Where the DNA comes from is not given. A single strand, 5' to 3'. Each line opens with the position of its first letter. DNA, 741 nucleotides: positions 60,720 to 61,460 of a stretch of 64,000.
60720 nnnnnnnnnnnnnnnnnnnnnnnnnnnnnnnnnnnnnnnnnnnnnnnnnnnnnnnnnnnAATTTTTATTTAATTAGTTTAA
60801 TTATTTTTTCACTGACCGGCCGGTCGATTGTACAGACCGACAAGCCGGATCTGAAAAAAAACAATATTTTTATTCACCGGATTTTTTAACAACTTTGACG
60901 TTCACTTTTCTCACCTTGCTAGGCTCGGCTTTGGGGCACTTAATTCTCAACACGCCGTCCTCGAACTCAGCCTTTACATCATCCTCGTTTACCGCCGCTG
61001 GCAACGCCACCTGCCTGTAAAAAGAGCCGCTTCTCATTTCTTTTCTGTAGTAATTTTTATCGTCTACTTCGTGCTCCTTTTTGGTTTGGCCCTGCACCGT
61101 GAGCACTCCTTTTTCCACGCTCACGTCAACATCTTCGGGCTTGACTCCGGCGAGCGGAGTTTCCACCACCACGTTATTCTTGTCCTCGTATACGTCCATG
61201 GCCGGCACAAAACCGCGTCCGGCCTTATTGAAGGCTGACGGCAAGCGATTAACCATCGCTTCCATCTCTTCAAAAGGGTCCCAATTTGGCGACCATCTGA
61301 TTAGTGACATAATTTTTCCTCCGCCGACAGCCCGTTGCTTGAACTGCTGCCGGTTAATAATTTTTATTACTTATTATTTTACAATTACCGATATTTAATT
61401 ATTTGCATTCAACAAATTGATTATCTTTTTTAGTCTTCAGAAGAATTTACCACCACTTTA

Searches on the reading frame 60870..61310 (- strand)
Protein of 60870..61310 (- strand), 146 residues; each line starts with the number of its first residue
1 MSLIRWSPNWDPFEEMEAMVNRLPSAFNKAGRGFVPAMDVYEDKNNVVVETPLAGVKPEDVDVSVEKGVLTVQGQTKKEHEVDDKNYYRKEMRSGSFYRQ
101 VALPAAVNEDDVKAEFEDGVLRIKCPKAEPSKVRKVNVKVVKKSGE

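Call 4: search_protein_families(library=pfam, proteins=[window:60870-61310:-], max_evalue=1)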
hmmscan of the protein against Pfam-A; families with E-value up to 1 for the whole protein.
window:60870-61310:- (146 aa): 4 families
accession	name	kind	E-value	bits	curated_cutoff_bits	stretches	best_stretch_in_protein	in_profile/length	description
PF00011.27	HSP20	-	2.1e-23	82.8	20.8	1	40-138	2-101/102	Hsp20/alpha crystallin family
PF17886.7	ArsA_HSP20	-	7.4e-09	35.5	22.5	1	45-124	2-62/63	HSP20-like domain found in ArsA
PF04969.22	CS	-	0.001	20.4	21.3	1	39-127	4-78/78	CS domain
PF10988.14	DUF2807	-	0.15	12.2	24.2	0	105-140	27-62/181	Putative auto-transporter adhesin, head GIN domain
